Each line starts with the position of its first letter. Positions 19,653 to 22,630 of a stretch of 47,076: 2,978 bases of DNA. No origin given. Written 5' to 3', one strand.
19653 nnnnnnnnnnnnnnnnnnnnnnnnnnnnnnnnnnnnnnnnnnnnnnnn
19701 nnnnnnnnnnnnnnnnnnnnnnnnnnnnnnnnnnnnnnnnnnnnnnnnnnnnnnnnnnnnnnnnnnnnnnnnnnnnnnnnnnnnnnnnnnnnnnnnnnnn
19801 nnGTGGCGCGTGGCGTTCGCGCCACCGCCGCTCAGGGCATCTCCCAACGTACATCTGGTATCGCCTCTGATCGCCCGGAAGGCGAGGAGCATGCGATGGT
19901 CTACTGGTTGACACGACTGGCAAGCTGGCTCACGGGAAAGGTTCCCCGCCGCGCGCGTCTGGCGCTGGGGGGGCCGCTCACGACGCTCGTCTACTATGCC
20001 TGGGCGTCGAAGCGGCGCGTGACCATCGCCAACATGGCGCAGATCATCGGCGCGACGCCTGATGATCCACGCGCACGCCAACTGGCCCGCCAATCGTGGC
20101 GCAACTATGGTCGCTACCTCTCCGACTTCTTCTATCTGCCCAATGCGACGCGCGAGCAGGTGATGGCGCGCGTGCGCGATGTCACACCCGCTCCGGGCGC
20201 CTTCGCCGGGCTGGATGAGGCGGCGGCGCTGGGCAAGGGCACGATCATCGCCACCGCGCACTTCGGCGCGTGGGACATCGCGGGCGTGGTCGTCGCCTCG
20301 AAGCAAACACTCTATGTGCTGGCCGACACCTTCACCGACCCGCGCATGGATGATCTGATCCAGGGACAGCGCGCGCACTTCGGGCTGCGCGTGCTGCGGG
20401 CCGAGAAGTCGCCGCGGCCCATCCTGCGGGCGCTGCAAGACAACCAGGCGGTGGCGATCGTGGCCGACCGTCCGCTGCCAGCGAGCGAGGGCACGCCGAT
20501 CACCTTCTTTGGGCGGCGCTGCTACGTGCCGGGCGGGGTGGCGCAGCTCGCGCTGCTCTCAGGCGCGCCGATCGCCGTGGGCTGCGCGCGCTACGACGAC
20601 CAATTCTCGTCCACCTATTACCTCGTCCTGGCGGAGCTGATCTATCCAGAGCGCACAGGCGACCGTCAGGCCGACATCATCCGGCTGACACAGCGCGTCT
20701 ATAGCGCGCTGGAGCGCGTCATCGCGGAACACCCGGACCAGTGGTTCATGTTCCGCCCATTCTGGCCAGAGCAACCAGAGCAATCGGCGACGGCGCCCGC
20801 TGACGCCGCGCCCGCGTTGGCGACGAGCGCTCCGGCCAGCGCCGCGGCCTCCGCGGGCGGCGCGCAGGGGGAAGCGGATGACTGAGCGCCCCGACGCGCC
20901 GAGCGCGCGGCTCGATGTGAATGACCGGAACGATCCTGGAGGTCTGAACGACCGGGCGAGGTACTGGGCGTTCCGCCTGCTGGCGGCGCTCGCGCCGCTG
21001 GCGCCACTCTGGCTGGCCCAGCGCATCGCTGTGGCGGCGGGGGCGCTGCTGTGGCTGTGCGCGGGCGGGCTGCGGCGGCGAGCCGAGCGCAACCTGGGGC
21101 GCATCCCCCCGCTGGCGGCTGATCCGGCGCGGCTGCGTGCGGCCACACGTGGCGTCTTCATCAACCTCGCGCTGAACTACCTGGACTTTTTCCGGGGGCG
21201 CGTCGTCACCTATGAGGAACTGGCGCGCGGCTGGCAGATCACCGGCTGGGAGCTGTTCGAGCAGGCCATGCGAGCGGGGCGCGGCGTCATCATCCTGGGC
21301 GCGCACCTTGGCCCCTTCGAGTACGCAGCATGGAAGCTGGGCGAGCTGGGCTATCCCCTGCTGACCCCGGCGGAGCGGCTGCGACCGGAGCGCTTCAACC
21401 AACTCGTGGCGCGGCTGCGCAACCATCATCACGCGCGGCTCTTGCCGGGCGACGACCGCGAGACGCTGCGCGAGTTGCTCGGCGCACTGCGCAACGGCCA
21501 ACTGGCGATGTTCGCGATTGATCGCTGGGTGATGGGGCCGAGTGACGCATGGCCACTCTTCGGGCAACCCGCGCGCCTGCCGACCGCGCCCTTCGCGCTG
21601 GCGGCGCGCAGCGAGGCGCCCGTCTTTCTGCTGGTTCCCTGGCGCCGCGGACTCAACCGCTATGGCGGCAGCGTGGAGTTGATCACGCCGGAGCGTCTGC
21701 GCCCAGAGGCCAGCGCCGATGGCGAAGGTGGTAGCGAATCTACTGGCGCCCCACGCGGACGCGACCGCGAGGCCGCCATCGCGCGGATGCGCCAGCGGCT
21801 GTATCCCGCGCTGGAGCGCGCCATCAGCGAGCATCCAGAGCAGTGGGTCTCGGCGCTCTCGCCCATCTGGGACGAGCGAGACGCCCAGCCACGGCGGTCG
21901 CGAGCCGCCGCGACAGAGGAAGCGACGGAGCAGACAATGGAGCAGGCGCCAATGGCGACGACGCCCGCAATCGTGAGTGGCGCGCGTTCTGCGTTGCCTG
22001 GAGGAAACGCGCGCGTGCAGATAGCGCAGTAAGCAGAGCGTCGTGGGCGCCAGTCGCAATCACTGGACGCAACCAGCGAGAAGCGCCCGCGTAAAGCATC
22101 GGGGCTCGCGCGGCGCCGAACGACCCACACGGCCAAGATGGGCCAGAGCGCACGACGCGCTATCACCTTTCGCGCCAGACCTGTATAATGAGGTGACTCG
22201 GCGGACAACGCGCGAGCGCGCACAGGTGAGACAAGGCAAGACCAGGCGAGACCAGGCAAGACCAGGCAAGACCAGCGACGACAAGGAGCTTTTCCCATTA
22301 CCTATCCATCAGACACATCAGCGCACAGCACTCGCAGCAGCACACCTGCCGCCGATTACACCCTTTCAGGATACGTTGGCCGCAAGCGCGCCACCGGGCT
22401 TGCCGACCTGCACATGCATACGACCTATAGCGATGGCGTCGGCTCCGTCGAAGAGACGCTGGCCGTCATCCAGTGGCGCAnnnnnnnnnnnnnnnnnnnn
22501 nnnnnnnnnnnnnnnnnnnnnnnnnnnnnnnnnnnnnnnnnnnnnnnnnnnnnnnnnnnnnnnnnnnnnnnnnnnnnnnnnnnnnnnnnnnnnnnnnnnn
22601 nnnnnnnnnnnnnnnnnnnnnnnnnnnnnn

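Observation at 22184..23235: PHP phosphoesterase embedded in the PI locus: candidate PI-phosphate phosphatase, with a non-canonical start codon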

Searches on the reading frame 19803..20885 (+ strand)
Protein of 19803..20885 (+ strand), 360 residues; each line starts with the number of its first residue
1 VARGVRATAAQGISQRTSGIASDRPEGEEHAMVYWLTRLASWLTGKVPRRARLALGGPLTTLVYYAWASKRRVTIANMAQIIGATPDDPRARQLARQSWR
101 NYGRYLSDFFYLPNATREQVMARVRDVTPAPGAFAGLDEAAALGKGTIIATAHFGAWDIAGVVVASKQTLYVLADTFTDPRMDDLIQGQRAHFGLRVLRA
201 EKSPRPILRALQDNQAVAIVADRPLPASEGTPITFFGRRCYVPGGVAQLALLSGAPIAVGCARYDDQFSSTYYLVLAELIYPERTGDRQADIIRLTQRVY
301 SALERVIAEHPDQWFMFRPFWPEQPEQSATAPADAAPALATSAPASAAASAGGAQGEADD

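Call 7: search_protein_families(library=pfam, proteins=[window:19803-20885:+], max_evalue=0.001)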
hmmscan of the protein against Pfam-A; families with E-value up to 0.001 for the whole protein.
window:19803-20885:+ (360 aa): 1 family
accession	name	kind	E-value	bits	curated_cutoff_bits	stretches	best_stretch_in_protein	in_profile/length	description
PF03279.18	Lip_A_acyltrans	-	8.7e-34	117.5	22.3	1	33-321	15-293/295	Bacterial lipid A biosynthesis acyltransferase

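Call 9: search_protein_families(library=ncbifam, proteins=[window:19803-20885:+], max_evalue=0.01)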
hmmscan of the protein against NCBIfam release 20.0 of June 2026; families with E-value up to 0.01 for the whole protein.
window:19803-20885:+ (360 aa): 15 families
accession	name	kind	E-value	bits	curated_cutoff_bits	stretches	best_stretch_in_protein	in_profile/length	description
NF005919.0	PRK07920.1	equivalog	3.2e-41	141.4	209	1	43-331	21-303/311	phosphatidylinositol mannoside acyltransferase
NF006270.0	PRK08419.1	equivalog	2.9e-28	99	248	1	35-318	8-285/298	lipid A biosynthesis lauroyl acyltransferase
NF006487.0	PRK08905.1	equivalog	3.2e-20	72.3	281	1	40-315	6-267/290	lysophospholipid acyltransferase family protein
NF005150.0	PRK06628.1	equivalog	1.1e-15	57.8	350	1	92-321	68-288/290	lipid A biosynthesis lauroyl acyltransferase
NF005120.0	PRK06553.1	equivalog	1.8e-15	57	273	1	67-321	56-306/308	lipid A biosynthesis lauroyl acyltransferase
NF005399.0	PRK06946.1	subfamily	1.4e-12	47.5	343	1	34-315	7-277/294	lipid A biosynthesis lauroyl acyltransferase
NF004191.0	PRK05646.1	equivalog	3.6e-11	42.8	491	1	34-325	18-299/310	lipid A biosynthesis lauroyl acyltransferase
NF004569.0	PRK05906.1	equivalog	6.1e-10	38.5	439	1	145-321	140-312/454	lipid A biosynthesis lauroyl acyltransferase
NF006438.0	PRK08734.1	equivalog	1e-09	37.9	363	1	138-313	106-277/305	lauroyl acyltransferase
TIGR02207.1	lipid_A_htrB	subfamily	1.7e-08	34.2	297.8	1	34-319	15-289/303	LpxL/LpxP family Kdo(2)-lipid IV(A) lauroyl/palmitoleoyl acyltransferase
NF006432.0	PRK08706.1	equivalog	1.7e-08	34.1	384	1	54-328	21-285/289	lipid A biosynthesis lauroyl acyltransferase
NF004190.0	PRK05645.1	equivalog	3.3e-08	33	377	1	43-313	15-276/295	lysophospholipid acyltransferase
NF006507.0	PRK08943.1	subfamily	3.8e-08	32.8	337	1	34-315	27-298/322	lipid A biosynthesis (KDO)2-(lauroyl)-lipid IVA acyltransferase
NF006437.0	PRK08733.1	equivalog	2.5e-06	26.8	540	1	33-326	20-299/306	LpxL/LpxP family Kdo(2)-lipid IV(A) lauroyl/palmitoleoyl acyltransferase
TIGR02208.1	lipid_A_msbB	equivalog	9.5e-06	25.1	336.05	1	35-315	18-288/305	lauroyl-Kdo(2)-lipid IV(A) myristoyltransferase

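Call 57: search_solved_structures(query=window:19803-20882:+, max_evalue=0.001)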
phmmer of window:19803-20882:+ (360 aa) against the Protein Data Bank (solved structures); distinct sequences matched with E-value up to 0.001: 4.
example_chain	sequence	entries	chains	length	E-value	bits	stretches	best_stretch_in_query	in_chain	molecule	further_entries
5f2t_A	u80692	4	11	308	2.3e-17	66.6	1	76-322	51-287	Phosphatidylinositol mannoside acyltransferase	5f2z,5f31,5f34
5oce_A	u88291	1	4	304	3.1e-17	66.2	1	76-322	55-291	Phosphatidylinositol mannoside acyltransferase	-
7ojt_A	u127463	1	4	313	3.3e-17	66.1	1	76-322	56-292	Phosphatidylinositol mannoside acyltransferase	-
5kn7_B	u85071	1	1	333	0.00031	23.5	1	137-315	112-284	Lipid A biosynthesis lauroyl acyltransferase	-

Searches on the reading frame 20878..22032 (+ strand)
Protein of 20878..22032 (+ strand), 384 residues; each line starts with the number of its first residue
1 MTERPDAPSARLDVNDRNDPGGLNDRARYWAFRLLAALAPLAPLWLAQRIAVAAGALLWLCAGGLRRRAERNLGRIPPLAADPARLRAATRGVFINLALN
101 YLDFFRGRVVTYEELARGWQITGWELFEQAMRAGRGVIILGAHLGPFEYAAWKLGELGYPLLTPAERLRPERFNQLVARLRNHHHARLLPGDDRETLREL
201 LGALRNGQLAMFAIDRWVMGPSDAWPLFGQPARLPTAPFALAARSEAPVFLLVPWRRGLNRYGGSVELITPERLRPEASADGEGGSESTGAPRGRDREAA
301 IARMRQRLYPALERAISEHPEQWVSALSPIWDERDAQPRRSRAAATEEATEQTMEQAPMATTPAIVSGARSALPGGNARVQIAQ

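Call 7: search_protein_families(library=pfam, proteins=[window:20878-22032:+], max_evalue=0.001)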
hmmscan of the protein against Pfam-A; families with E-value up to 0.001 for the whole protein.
window:20878-22032:+ (384 aa): 1 family
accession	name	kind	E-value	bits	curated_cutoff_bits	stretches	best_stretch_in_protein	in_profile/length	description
PF03279.18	Lip_A_acyltrans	-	5.8e-22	78.7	22.3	1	32-324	19-287/295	Bacterial lipid A biosynthesis acyltransferase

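Call 9: search_protein_families(library=ncbifam, proteins=[window:20878-22032:+], max_evalue=0.01)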
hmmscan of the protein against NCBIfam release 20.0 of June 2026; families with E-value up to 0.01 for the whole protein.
window:20878-22032:+ (384 aa): 13 families
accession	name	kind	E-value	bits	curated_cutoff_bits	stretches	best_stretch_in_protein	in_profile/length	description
NF005919.0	PRK07920.1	equivalog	4.8e-27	94.8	209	1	24-346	7-308/311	phosphatidylinositol mannoside acyltransferase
NF006487.0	PRK08905.1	equivalog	4.4e-14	52.2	281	1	35-253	6-219/290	lysophospholipid acyltransferase family protein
NF004191.0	PRK05646.1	equivalog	1.9e-09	37.2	491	1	42-248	31-235/310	lipid A biosynthesis lauroyl acyltransferase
NF006270.0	PRK08419.1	equivalog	5e-08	32.6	248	1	33-215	11-191/298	lipid A biosynthesis lauroyl acyltransferase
NF006437.0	PRK08733.1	equivalog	7.9e-08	31.8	540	1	36-249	28-237/306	LpxL/LpxP family Kdo(2)-lipid IV(A) lauroyl/palmitoleoyl acyltransferase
TIGR02207.1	lipid_A_htrB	subfamily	8.5e-08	31.9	297.8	1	28-257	11-240/303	LpxL/LpxP family Kdo(2)-lipid IV(A) lauroyl/palmitoleoyl acyltransferase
NF004569.0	PRK05906.1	equivalog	3.4e-07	29.4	439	1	132-252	137-254/454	lipid A biosynthesis lauroyl acyltransferase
NF006507.0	PRK08943.1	subfamily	3.3e-06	26.4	337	1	29-215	24-210/322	lipid A biosynthesis (KDO)2-(lauroyl)-lipid IVA acyltransferase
TIGR02208.1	lipid_A_msbB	equivalog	9.5e-06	25.1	336.05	1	28-216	13-201/305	lauroyl-Kdo(2)-lipid IV(A) myristoyltransferase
NF006438.0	PRK08734.1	equivalog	1e-05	24.7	363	1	33-250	12-227/305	lauroyl acyltransferase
NF005120.0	PRK06553.1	equivalog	0.00012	21.6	273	0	120-262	117-257/308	lipid A biosynthesis lauroyl acyltransferase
NF006432.0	PRK08706.1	equivalog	0.00024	20.5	384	1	40-215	12-184/289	lipid A biosynthesis lauroyl acyltransferase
NF005952.0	PRK08025.1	equivalog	0.0038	16.4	517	1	113-217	102-202/306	kdo(2)-lipid IV(A) palmitoleoyltransferase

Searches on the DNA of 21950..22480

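Call 31: search_rna_families(source=window, start=21950, end=22480, threshold=evalue, max_evalue=1)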
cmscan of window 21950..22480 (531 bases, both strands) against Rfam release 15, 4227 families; matches with E-value up to 1: 0.
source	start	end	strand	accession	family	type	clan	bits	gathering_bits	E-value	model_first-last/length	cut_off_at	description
